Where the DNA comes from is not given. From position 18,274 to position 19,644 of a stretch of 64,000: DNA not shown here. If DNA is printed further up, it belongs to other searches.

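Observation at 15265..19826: Strand-switched island carrying a ThDP-dependent enzyme and a KAS-III-like condensing enzyme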

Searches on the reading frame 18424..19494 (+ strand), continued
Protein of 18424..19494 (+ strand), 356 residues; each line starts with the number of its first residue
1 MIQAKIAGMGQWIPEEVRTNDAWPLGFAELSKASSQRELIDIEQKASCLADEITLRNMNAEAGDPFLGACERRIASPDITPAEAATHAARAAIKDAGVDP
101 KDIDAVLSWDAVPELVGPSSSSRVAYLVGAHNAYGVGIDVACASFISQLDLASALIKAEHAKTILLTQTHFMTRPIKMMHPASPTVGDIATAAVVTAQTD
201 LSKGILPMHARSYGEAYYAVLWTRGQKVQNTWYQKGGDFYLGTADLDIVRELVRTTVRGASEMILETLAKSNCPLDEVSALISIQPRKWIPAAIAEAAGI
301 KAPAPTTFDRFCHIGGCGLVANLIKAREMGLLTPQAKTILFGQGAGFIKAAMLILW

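Call 50: list_cluster_members(proteins=[P0201, P0203, P0205, P0206, P0207, P0208, P0170, P0171, P0172, P0175])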
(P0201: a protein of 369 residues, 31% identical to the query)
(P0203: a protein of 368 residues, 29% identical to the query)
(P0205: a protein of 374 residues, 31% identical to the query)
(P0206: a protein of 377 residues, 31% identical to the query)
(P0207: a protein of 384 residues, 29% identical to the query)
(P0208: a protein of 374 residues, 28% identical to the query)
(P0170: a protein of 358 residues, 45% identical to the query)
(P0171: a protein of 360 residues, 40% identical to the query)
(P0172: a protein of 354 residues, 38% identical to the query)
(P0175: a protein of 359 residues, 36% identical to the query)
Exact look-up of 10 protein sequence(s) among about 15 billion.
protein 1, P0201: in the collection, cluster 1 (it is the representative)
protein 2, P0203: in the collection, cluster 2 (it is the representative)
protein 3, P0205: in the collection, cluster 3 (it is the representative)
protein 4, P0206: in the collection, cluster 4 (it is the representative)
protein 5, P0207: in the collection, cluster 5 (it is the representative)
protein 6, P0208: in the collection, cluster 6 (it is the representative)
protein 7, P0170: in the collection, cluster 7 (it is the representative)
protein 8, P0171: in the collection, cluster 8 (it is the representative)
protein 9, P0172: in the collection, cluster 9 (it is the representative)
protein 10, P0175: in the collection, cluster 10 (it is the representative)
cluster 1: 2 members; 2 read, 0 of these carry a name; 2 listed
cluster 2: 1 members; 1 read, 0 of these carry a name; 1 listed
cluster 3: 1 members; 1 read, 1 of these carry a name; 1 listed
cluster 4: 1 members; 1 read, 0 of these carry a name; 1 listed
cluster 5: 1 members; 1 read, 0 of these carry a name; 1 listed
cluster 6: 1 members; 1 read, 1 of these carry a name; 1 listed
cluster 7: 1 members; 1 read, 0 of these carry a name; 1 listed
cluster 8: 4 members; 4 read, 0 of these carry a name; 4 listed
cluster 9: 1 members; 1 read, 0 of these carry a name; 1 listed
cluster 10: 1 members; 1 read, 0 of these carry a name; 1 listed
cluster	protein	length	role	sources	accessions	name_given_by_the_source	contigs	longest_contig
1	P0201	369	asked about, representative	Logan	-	-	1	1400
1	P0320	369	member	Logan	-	-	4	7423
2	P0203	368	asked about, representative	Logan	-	-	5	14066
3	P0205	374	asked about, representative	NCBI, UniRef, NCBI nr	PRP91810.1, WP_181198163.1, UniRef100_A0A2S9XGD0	3-oxoacyl-[acyl-carrier-protein] synthase 3 [Enhygromyxa salina] | 3-oxoacyl-[acyl-carrier-protein] synthase 3 n=1 Tax=Enhygromyxa salina TaxID=215803 ... | 3-oxoacyl-ACP synthase III family protein [Enhygromyxa salina]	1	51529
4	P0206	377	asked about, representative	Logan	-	-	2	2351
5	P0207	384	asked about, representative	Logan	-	-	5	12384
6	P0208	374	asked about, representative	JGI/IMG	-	3-oxoacyl-[acyl-carrier-protein] synthase-3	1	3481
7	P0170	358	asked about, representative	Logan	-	-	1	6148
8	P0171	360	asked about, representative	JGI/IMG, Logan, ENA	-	-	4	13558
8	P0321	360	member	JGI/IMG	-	-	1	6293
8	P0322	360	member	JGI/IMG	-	-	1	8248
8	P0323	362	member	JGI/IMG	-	-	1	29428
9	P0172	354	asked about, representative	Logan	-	-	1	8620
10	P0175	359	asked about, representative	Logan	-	-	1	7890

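Call 53: find_encoding_contigs(protein=P0205, flank=8000, max_places=2)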
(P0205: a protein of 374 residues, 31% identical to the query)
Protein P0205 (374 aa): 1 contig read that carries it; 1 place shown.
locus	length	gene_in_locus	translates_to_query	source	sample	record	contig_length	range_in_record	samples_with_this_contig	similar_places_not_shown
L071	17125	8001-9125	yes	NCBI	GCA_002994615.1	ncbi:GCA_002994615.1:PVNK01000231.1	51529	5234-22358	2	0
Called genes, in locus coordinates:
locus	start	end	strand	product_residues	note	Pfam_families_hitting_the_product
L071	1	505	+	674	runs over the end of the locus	PF01436:NHL (faint), PF03150:CCP_MauG (faint), PF00034:Cytochrom_C (weak), PF13442:Cytochrome_CBB3 (weak)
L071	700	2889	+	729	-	-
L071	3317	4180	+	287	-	PF02518:HATPase_c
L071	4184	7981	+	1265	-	PF13191:AAA_16, PF13401:AAA_22 (weak)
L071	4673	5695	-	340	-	-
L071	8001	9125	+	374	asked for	PF08541:ACP_syn_III_C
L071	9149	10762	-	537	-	PF00005:ABC_tran, PF02463:SMC_N (faint), PF13555:AAA_29 (faint), PF13304:AAA_21 (faint), PF13521:AAA_28 (faint), PF12848:ABC_tran_Xtn, PF00005:ABC_tran, PF13604:AAA_30 (weak)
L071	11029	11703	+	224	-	-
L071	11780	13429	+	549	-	PF00171:Aldedh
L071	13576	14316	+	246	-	-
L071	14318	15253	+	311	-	-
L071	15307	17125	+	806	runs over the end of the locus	PF17678:Glyco_hydro_92N, PF07971:Glyco_hydro_92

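Call 54: list_cluster_members(proteins=[P0220, P0244, P0248, P0250, P0265, P0269, P0262, P0270, P0279, P0304])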
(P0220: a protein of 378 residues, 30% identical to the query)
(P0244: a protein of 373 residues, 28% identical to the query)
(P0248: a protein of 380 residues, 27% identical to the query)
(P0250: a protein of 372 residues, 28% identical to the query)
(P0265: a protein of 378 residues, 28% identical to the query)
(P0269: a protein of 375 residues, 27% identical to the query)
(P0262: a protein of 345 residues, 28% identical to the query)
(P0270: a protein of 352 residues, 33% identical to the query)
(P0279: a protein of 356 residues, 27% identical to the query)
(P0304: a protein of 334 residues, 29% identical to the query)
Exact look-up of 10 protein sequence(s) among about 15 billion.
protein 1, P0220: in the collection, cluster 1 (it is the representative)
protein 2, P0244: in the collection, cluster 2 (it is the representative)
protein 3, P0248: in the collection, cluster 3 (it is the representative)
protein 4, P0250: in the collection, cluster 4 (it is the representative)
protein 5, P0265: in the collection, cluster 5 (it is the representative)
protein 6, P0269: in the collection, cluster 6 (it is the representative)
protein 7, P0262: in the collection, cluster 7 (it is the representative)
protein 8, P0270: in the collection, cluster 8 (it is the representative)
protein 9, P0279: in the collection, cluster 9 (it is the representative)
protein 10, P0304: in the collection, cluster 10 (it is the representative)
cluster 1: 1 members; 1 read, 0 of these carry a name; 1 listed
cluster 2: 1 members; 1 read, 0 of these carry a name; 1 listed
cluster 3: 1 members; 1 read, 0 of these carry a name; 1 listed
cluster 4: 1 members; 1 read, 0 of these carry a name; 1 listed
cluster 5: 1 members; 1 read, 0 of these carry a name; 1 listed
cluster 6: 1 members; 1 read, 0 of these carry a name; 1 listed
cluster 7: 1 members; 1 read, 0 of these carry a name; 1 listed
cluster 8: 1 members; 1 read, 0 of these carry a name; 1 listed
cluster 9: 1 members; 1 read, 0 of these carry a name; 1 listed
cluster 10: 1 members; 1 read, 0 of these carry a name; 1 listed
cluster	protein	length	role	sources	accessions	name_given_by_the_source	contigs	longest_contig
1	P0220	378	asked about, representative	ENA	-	-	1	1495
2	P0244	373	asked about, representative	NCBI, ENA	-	-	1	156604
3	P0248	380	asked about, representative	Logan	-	-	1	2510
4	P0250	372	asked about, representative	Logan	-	-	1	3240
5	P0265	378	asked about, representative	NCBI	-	-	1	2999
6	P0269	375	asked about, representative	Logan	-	-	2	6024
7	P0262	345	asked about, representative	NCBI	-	-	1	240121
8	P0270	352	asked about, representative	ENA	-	-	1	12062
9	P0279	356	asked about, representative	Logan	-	-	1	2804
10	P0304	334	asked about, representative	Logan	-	-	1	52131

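Call 55: find_encoding_contigs(protein=P0244, flank=8000, max_places=1)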
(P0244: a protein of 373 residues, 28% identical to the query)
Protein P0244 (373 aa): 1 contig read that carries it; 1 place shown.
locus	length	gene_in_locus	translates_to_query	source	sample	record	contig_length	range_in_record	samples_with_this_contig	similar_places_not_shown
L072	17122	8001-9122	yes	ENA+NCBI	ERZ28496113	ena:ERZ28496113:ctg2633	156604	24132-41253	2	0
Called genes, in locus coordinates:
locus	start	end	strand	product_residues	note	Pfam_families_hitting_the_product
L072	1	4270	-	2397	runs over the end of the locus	PF00109:ketoacyl-synt, PF02801:Ketoacyl-synt_C, PF16197:KAsynt_C_assoc, PF00698:Acyl_transf_1, PF00550:PP-binding, PF08659:KR, PF00106:adh_short, PF14765:PS-DH, +2 more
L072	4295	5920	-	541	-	PF03060:NMO (weak), PF21607:FabD_helical_ins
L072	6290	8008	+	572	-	PF02776:TPP_enzyme_N, PF00205:TPP_enzyme_M, PF02775:TPP_enzyme_C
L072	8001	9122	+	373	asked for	PF08545:ACP_syn_III, PF08541:ACP_syn_III_C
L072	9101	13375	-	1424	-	PF13191:AAA_16, PF13401:AAA_22 (faint)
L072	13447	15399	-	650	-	-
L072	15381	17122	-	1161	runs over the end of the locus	-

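Call 56: find_encoding_contigs(protein=P0203, flank=8000, max_places=1)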
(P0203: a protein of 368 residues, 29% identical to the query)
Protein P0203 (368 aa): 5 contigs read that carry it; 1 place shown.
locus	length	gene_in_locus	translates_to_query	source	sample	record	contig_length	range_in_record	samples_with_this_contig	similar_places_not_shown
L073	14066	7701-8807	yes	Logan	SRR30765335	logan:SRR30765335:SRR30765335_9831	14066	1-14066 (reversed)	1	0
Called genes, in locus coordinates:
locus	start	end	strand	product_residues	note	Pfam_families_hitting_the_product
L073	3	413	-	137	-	?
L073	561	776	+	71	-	PF12651:RHH_3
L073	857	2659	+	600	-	PF00009:GTP_EFTU, PF00071:Ras (faint), PF03144:GTP_EFTU_D2, PF14492:EFG_III (faint), PF00679:EFG_C, PF06421:LepA_C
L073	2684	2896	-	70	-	-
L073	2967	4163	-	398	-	PF00413:Peptidase_M10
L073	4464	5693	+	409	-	-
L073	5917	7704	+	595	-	PF02776:TPP_enzyme_N, PF00205:TPP_enzyme_M, PF02775:TPP_enzyme_C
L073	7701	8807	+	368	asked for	PF00108:Thiolase_N (weak), PF08545:ACP_syn_III, PF08541:ACP_syn_III_C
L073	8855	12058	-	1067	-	PF13191:AAA_16, PF13401:AAA_22 (weak)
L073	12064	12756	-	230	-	PF00440:TetR_N, PF16859:TetR_C_11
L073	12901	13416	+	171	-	PF25087:GMPPB_C (faint), PF25084:LbH_EIF2B, PF00132:Hexapep (weak)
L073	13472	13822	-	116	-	PF04892:VanZ-LLP1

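Call 57: search_solved_structures(query=L073:5917-7704:+, max_evalue=1e-50)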
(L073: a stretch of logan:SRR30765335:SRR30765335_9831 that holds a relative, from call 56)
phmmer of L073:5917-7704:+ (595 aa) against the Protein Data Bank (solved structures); distinct sequences matched with E-value up to 1e-50: 12.
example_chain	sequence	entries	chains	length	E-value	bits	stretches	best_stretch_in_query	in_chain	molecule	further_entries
8x3x_A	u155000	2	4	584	1.4e-82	281.6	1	44-553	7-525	BbmA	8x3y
8xod_A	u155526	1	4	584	1.7e-81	278.1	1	44-553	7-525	BbmA-G484F complex with CBOA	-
6lpi_A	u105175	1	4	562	5.2e-62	213.7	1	43-517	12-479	Acetolactate synthase isozyme 1 large subunit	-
8x3z_A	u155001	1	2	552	3.5e-61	211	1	47-562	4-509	CsmA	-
7u25_A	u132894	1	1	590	4.2e-52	181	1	39-522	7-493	Acetolactate synthase, chloroplastic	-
3e9y_A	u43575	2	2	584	1.1e-51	179.6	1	39-523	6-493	Acetolactate synthase, chloroplastic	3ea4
7tzz_A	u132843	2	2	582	2.5e-51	178.4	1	39-523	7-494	Acetolactate synthase, chloroplastic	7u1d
9zgl_A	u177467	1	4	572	3.4e-51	178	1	43-548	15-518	Ancestral acetolactate synthase, catabolic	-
6u9h_A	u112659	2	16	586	3.7e-51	177.9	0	39-523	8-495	Acetolactate synthase, chloroplastic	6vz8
1ybh_A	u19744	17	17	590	3.9e-51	177.8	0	39-523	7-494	Acetolactate synthase, chloroplast | Acetolactate synthase | Acetolactate synthase, chloroplastic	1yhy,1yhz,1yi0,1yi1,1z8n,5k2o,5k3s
8et5_A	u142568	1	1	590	4e-51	177.7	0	39-523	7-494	Acetolactate synthase, chloroplastic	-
7stq_A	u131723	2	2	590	7.6e-51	176.8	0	39-522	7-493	Acetolactate synthase, chloroplastic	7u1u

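Call 58: search_solved_structures(query=L072:6290-8008:+, max_evalue=1e-50)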
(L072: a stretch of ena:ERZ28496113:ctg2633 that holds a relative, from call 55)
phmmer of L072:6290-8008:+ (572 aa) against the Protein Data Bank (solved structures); distinct sequences matched with E-value up to 1e-50: 21.
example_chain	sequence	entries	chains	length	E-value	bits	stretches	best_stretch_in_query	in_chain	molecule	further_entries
8x3x_A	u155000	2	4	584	1.3e-68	235.4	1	17-549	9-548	BbmA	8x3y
8xod_A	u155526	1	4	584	1.1e-67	232.4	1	17-548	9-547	BbmA-G484F complex with CBOA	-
6lpi_A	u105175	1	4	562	2.8e-62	214.5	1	18-553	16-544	Acetolactate synthase isozyme 1 large subunit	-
8x3z_A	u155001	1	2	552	5.6e-62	213.6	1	17-547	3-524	CsmA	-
9zgl_A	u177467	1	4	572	7.3e-60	206.6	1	12-550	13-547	Ancestral acetolactate synthase, catabolic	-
1jsc_A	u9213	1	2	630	6.3e-58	200.2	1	23-553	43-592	ACETOHYDROXY-ACID SYNTHASE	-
6u9d_A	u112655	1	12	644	6.8e-58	200.1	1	23-553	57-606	Acetolactate synthase catalytic subunit, mitochondrial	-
1n0h_A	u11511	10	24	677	8.1e-58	199.8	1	23-553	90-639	Acetolactate synthase | Acetolactate synthase, mitochondrial | Acetolactate synthase catalytic subunit, mitochondrial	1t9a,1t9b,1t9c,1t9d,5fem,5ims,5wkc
7u25_A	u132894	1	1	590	8.6e-56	193.1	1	12-492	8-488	Acetolactate synthase, chloroplastic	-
6dek_A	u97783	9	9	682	2.2e-55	191.8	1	27-553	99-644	Acetolactate synthase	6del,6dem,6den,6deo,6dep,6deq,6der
6wo1_A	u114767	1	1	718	5.7e-55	190.4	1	27-535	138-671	Acetohydroxyacid synthase catalytic subunit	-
7tzz_A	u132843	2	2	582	6.1e-55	190.3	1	12-496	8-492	Acetolactate synthase, chloroplastic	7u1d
6u9h_A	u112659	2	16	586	8.9e-55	189.8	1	12-496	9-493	Acetolactate synthase, chloroplastic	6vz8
3e9y_A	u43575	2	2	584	8.9e-55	189.8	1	12-496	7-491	Acetolactate synthase, chloroplastic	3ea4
8et5_A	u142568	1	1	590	9.2e-55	189.7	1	12-496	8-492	Acetolactate synthase, chloroplastic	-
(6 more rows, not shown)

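Call 62: find_homologous_proteins(query=P0203, max_evalue=1e-20)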
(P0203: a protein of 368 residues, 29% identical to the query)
Query P0203 (368 aa): 11 proteins with E <= 1e-20 among 8000 candidates.
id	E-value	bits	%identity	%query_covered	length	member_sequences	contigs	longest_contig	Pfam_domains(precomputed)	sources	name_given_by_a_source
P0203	7.1e-244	827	100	100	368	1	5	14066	PF08545.17,PF00108.30,PF08541.17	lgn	-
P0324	1.4e-79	286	40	98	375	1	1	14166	PF08545.17,PF08541.17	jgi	jgi:3-oxoacyl-[acyl-carrier-protein] synthase-3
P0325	2.9e-66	242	38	99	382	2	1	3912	PF08545.17,PF00108.30,PF08541.17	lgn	-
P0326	1.3e-52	198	37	96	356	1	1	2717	PF08545.17,PF08541.17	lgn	-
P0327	1.9e-48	184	37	96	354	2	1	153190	PF08545.17,PF08541.17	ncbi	-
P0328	5.8e-40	156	31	97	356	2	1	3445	PF08545.17,PF00108.30,PF08541.17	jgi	jgi:3-oxoacyl-[acyl-carrier-protein] synthase-3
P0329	8.6e-34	136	32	94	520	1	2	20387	PF08545.17,PF00109.33,PF17932.7,PF00108.30,PF08541.17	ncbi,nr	ncbi:MAG: hypothetical protein GY719_33065 [bacterium]|nr:hypothetical protein [bacterium]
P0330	4.2e-33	133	31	78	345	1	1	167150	PF08545.17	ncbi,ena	-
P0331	4.2e-31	127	30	94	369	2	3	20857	PF08545.17,PF00109.33,PF08541.17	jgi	jgi:3-oxoacyl-[acyl-carrier-protein] synthase III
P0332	4.5e-27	114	29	96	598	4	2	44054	PF08545.17,PF08541.17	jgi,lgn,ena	-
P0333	2.3e-23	101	28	96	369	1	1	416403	PF08545.17,PF08541.17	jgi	jgi:3-oxoacyl-[acyl-carrier-protein] synthase III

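Call 65: find_encoding_contigs(protein=P0004, flank=8000, max_places=1)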
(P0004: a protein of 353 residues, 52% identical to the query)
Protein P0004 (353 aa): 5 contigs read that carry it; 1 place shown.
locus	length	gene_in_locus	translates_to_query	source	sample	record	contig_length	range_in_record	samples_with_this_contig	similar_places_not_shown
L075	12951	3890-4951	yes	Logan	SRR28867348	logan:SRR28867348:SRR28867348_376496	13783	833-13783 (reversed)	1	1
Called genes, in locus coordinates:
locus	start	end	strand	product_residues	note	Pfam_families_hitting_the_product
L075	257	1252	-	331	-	PF00044:Gp_dh_N, PF02800:Gp_dh_C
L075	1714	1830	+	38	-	-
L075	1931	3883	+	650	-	PF02776:TPP_enzyme_N, PF00205:TPP_enzyme_M, PF02775:TPP_enzyme_C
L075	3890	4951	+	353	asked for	PF08545:ACP_syn_III, PF08541:ACP_syn_III_C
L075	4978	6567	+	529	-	PF00512:HisKA, PF02518:HATPase_c, PF14501:HATPase_c_5 (weak), PF00072:Response_reg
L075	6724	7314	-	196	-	PF09536:DUF2378 (weak)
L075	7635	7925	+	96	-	-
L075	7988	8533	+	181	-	PF01085:HH_signal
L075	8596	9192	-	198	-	PF00702:Hydrolase, PF12710:HAD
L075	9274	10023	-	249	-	-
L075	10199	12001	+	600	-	PF02743:dCache_1, PF00990:GGDEF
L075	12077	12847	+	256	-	PF00849:PseudoU_synth_2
